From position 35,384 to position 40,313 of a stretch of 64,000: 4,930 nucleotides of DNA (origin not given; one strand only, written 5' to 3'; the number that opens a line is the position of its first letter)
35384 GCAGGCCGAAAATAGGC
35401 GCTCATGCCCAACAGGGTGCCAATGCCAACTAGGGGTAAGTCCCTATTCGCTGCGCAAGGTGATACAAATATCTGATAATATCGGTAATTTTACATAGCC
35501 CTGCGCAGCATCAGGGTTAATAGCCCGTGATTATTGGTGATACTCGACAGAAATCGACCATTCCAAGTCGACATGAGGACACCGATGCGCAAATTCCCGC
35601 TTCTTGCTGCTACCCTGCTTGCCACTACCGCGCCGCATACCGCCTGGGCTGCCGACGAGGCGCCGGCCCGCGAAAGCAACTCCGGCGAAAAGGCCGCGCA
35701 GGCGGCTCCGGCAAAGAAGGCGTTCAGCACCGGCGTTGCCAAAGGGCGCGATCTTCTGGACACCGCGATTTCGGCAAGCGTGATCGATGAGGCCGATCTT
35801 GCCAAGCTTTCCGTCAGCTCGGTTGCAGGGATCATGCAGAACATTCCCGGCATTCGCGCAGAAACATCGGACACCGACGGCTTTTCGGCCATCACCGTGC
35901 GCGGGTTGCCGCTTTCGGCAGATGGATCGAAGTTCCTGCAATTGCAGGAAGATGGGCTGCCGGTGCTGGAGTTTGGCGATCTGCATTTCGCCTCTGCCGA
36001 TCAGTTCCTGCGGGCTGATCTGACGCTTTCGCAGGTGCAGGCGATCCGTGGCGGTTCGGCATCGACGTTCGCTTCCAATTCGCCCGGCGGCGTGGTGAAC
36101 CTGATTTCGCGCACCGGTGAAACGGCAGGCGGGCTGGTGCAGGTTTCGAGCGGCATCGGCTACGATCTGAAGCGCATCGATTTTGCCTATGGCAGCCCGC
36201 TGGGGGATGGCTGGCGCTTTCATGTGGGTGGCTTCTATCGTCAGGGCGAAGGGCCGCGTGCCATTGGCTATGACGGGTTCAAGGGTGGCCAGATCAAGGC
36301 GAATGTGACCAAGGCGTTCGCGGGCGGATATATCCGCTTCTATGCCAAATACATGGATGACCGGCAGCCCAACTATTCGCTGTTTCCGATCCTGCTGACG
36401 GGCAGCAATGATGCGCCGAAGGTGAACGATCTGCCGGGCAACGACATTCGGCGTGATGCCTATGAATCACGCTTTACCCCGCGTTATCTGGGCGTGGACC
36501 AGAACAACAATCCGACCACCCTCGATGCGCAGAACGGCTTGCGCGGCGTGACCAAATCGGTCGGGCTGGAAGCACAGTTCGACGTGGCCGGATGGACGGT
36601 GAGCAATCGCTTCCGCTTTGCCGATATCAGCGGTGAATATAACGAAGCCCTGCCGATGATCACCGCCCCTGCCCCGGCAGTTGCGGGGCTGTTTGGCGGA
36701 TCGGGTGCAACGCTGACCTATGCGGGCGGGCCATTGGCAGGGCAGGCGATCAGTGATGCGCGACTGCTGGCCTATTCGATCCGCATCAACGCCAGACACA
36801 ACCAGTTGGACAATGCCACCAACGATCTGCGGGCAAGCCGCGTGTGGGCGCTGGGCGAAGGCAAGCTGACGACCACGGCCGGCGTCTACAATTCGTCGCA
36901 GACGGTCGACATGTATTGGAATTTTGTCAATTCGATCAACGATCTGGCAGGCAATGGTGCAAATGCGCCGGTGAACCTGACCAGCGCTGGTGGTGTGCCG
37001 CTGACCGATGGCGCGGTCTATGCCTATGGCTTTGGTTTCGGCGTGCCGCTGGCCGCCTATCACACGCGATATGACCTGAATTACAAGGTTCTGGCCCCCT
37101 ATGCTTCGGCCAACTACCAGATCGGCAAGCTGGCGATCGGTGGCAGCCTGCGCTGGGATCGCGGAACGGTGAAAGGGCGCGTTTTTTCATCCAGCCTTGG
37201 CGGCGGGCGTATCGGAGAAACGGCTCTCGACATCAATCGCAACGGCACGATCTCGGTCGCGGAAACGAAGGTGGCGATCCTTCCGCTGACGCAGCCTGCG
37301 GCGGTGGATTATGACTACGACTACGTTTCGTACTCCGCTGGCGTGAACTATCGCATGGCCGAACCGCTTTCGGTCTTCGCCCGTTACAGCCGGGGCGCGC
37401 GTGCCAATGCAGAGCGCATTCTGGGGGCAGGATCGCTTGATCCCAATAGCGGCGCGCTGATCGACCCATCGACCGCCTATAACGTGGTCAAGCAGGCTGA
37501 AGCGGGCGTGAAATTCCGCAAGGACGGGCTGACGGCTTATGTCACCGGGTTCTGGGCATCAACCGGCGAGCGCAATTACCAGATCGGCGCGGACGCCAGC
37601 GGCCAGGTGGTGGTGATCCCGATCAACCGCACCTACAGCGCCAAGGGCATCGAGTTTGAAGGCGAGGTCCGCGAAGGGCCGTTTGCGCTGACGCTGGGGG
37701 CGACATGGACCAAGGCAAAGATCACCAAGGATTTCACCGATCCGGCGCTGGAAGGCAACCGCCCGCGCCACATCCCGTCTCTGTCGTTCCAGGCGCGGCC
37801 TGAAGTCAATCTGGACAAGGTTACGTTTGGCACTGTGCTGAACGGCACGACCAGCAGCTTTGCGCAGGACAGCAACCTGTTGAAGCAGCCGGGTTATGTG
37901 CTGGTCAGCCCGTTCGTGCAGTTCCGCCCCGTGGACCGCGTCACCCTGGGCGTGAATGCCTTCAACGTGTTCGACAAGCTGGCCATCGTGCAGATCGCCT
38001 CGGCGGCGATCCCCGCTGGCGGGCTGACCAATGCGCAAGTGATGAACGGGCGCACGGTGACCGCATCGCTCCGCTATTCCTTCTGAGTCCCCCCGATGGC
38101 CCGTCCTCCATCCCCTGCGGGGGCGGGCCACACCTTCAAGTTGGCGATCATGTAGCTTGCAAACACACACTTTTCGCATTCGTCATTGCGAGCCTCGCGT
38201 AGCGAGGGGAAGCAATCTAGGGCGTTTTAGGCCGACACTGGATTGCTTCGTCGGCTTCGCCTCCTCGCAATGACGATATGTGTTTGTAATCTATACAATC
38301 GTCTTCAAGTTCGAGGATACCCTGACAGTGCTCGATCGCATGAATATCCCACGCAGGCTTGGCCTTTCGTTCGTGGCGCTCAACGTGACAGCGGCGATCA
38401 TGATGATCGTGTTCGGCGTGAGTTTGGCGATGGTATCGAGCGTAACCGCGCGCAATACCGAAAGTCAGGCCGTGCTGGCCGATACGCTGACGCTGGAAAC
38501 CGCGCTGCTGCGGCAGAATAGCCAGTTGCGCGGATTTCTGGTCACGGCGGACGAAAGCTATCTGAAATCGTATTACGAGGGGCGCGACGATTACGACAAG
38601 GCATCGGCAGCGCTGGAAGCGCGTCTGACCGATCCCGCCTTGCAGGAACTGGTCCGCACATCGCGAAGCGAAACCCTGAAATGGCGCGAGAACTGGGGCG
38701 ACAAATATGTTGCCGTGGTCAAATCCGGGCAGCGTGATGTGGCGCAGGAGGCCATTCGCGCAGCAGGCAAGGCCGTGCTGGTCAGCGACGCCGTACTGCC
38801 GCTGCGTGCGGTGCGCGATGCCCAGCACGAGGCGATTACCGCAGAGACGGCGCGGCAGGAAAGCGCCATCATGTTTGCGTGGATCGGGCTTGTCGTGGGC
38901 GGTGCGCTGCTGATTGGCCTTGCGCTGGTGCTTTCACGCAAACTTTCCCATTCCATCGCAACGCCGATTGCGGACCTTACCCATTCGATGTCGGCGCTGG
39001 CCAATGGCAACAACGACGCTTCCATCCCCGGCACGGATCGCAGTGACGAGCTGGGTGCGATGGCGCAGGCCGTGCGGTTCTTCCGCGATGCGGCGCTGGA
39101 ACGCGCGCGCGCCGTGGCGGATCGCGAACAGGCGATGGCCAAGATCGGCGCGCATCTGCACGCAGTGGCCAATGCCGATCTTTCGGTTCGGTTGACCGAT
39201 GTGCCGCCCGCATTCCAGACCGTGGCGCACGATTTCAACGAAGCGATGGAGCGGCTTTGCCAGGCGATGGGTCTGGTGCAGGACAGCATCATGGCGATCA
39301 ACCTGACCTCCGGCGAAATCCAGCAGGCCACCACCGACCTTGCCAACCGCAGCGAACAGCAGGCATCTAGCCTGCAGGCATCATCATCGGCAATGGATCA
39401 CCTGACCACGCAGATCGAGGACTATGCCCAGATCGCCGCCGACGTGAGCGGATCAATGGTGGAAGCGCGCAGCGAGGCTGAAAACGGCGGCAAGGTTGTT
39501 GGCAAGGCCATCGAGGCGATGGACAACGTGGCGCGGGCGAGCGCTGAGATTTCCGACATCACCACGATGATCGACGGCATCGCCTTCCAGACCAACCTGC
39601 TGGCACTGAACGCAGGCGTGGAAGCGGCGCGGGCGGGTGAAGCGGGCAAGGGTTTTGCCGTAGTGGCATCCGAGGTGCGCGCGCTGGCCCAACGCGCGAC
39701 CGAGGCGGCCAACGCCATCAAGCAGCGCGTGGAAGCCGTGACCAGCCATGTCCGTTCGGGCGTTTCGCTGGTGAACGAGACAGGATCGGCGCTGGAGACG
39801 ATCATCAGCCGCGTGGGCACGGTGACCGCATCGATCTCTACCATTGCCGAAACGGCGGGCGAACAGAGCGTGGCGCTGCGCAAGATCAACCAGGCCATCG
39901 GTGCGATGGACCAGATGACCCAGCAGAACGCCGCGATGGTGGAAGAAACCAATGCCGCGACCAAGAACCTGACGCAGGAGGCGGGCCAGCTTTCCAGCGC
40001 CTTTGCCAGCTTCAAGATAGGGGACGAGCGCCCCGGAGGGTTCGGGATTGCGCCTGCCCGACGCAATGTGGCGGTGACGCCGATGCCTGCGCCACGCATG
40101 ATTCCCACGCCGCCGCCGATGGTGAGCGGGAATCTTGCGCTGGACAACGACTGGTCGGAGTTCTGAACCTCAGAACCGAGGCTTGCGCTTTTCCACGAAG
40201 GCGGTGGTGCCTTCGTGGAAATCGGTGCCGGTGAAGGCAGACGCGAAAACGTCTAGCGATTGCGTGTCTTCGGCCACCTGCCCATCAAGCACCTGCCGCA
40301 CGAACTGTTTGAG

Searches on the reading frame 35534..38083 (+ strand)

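Call 113: search_protein_families(library=pfam, proteins=[window:35534-38083:+], max_evalue=0.00001)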
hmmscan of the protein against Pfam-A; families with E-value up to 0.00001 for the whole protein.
window:35534-38083:+ (850 aa): 2 families
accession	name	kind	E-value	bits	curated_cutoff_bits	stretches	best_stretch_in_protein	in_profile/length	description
PF00593.30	TonB_dep_Rec_b-barrel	-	6.9e-22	79.3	27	1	412-812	59-436/436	TonB dependent receptor-like, beta-barrel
PF07715.20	Plug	-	1.7e-12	48.2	23.9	1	74-187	2-107/107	TonB-dependent Receptor Plug Domain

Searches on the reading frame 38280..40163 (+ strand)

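Call 113: search_protein_families(library=pfam, proteins=[window:38280-40163:+], max_evalue=0.00001)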
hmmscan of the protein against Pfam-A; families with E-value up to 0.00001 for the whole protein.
window:38280-40163:+ (628 aa): 3 families
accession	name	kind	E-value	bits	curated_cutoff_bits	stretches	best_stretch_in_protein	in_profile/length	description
PF00015.26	MCPsignal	-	8.4e-44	149.9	34.6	1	394-547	5-172/172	Methyl-accepting chemotaxis protein (MCP) signalling domain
PF05227.19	CHASE3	-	2.4e-17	63.6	28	1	58-186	4-132/138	CHASE3 domain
PF00672.30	HAMP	-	1.4e-10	41.7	25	1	222-271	2-50/53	HAMP domain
